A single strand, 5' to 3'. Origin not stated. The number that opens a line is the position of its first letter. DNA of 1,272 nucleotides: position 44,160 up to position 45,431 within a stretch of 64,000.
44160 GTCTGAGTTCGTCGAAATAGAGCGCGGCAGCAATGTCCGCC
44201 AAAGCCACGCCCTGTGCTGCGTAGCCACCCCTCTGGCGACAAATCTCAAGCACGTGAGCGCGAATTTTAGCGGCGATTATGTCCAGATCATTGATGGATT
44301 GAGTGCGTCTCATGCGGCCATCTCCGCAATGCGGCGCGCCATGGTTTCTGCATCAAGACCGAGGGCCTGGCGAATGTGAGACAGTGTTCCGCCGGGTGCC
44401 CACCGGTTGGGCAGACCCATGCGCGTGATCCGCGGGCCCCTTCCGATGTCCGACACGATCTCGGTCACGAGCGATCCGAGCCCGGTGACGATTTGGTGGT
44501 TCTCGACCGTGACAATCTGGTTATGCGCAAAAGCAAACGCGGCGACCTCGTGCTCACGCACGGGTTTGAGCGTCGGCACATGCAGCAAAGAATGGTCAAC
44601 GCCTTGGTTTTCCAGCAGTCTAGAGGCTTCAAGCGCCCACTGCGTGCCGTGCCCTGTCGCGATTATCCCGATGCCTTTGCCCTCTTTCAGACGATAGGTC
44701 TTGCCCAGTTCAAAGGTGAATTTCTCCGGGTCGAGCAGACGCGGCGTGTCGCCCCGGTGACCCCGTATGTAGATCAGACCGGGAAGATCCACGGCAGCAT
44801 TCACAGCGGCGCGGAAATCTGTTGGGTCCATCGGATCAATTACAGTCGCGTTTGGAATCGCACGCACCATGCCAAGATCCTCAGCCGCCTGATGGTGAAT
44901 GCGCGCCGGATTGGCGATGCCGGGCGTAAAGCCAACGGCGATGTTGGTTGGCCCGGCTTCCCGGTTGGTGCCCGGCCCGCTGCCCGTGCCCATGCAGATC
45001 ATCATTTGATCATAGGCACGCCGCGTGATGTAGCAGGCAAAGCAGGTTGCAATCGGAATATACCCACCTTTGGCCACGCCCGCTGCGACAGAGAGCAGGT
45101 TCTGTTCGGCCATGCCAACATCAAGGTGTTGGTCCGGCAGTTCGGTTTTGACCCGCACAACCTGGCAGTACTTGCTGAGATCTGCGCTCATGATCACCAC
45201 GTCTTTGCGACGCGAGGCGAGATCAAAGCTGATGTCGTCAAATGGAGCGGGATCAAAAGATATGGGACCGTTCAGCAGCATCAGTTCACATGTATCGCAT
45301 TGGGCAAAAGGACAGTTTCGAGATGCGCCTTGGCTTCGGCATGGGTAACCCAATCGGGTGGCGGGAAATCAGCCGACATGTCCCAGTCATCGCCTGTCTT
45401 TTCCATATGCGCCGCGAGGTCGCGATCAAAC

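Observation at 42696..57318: Cytoplasmic sulfatase between a TctCBA importer and transketolase-like/SDR genes, mirrored by a second transketolase-ALDH-enolase-FMO-SDR operon: candidate undescribed sulfate-ester catabolic system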

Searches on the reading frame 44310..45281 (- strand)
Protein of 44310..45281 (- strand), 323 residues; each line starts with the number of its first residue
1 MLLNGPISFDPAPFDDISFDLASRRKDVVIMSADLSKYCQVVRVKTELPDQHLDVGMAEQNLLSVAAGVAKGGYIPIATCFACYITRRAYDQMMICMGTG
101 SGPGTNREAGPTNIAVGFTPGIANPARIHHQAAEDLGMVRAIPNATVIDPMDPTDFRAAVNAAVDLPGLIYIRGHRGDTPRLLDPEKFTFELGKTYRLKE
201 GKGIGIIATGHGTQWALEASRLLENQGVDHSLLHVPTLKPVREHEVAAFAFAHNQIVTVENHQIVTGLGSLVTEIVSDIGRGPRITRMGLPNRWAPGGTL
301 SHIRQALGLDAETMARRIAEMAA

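Call 4: search_protein_families(library=pfam, proteins=[window:44310-45281:-])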
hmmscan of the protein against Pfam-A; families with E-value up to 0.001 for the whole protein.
window:44310-45281:- (323 aa): 2 families
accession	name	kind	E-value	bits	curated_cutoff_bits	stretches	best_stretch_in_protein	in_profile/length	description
PF02779.29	Transket_pyr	-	6.4e-17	62.2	27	1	21-179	16-172/174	Transketolase, pyrimidine binding domain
PF02780.25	Transketolase_C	-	8.8e-17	61.6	25.9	1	193-313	1-123/124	Transketolase, C-terminal domain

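Call 6: search_protein_families(library=ncbifam, proteins=[window:44310-45281:-], max_evalue=0.00001)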
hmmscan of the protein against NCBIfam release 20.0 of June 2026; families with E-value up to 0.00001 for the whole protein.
window:44310-45281:- (323 aa): 9 families
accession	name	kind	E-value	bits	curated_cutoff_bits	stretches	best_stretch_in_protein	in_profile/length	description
NF004559.0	PRK05899.2-5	equivalog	4.1e-42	144.2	488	1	21-321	331-623/627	transketolase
TIGR00204.1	dxs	equivalog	4.1e-38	131.3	465.95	1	16-320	318-613/616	1-deoxy-D-xylulose-5-phosphate synthase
NF003933.0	PRK05444.2-2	equivalog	8.4e-26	90.6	395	1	25-320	310-603/606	1-deoxy-D-xylulose-5-phosphate synthase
NF004556.0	PRK05899.2-2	equivalog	2.3e-23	82.3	575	1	25-321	345-637/639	transketolase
NF008968.0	PRK12315.1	subfamily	3e-20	72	510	1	23-320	294-579/582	1-deoxy-D-xylulose-5-phosphate synthase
NF006667.0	PRK09212.1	subfamily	6.4e-15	54.9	321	1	24-278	20-278/327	pyruvate dehydrogenase complex E1 component subunit beta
NF008854.0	PRK11892.1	equivalog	2.9e-14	52.6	454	1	24-276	158-415/464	pyruvate dehydrogenase complex E1 component subunit beta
TIGR00232.1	tktlase_bact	equivalog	1.7e-07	30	682.25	1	25-242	366-581/654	transketolase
NF004558.0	PRK05899.2-4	equivalog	1.1e-06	27.4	788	1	130-260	462-597/651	transketolase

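Call 24: search_solved_structures(query=window:44310-45281:-, max_evalue=1e-8, show_alignments=3)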
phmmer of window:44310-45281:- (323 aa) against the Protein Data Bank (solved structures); distinct sequences matched with E-value up to 1e-8: 17.
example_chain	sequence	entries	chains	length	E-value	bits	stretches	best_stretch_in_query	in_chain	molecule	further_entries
6yaj_AAA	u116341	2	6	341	1.5e-41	145.6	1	20-315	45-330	C-terminal chain of split transketolase from Carboxydothermus hydrogenoformans | C-terminal component of the split chain transketolase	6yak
2o1s_A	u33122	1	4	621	1.8e-24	89.5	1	22-319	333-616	1-deoxy-D-xylulose-5-phosphate synthase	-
8a8y_A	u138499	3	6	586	4.2e-23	85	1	22-320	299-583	1-deoxy-D-xylulose-5-phosphate synthase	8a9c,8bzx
4kxu_A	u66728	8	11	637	6.6e-21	77.8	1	43-318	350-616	Transketolase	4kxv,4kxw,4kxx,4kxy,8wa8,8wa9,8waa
6ha3_A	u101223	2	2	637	6.6e-21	77.8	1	43-318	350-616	Transketolase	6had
6rjb_A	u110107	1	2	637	6.7e-21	77.8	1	43-318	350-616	Transketolase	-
3ooy_A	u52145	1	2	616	6.7e-21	77.8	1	43-318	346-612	Transketolase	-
3mos_A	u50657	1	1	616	8.5e-21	77.4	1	43-317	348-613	Transketolase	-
6xxg_AAA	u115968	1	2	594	5.4e-20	74.8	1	42-321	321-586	1-deoxy-D-xylulose-5-phosphate synthase,1-deoxy-D-xylulose-5-phosphate synthase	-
8a29_A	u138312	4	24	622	5.8e-20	74.7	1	32-318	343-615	1-deoxy-D-xylulose-5-phosphate synthase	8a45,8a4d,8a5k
2o1x_A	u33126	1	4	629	6.3e-20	74.6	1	42-321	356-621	1-deoxy-D-xylulose-5-phosphate synthase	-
6ouv_A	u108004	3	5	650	6.8e-20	74.5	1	42-321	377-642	1-deoxy-D-xylulose-5-phosphate synthase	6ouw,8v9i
9hn8_A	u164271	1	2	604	9.6e-20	74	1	12-319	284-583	1-deoxy-D-xylulose-5-phosphate synthase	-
8ogh_A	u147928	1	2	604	1.6e-19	73.3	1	12-319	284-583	1-deoxy-D-xylulose-5-phosphate synthase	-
7a9h_AAA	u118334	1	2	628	1.8e-19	73.1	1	12-319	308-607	1-deoxy-D-xylulose-5-phosphate synthase,1-deoxy-D-xylulose-5-phosphate synthase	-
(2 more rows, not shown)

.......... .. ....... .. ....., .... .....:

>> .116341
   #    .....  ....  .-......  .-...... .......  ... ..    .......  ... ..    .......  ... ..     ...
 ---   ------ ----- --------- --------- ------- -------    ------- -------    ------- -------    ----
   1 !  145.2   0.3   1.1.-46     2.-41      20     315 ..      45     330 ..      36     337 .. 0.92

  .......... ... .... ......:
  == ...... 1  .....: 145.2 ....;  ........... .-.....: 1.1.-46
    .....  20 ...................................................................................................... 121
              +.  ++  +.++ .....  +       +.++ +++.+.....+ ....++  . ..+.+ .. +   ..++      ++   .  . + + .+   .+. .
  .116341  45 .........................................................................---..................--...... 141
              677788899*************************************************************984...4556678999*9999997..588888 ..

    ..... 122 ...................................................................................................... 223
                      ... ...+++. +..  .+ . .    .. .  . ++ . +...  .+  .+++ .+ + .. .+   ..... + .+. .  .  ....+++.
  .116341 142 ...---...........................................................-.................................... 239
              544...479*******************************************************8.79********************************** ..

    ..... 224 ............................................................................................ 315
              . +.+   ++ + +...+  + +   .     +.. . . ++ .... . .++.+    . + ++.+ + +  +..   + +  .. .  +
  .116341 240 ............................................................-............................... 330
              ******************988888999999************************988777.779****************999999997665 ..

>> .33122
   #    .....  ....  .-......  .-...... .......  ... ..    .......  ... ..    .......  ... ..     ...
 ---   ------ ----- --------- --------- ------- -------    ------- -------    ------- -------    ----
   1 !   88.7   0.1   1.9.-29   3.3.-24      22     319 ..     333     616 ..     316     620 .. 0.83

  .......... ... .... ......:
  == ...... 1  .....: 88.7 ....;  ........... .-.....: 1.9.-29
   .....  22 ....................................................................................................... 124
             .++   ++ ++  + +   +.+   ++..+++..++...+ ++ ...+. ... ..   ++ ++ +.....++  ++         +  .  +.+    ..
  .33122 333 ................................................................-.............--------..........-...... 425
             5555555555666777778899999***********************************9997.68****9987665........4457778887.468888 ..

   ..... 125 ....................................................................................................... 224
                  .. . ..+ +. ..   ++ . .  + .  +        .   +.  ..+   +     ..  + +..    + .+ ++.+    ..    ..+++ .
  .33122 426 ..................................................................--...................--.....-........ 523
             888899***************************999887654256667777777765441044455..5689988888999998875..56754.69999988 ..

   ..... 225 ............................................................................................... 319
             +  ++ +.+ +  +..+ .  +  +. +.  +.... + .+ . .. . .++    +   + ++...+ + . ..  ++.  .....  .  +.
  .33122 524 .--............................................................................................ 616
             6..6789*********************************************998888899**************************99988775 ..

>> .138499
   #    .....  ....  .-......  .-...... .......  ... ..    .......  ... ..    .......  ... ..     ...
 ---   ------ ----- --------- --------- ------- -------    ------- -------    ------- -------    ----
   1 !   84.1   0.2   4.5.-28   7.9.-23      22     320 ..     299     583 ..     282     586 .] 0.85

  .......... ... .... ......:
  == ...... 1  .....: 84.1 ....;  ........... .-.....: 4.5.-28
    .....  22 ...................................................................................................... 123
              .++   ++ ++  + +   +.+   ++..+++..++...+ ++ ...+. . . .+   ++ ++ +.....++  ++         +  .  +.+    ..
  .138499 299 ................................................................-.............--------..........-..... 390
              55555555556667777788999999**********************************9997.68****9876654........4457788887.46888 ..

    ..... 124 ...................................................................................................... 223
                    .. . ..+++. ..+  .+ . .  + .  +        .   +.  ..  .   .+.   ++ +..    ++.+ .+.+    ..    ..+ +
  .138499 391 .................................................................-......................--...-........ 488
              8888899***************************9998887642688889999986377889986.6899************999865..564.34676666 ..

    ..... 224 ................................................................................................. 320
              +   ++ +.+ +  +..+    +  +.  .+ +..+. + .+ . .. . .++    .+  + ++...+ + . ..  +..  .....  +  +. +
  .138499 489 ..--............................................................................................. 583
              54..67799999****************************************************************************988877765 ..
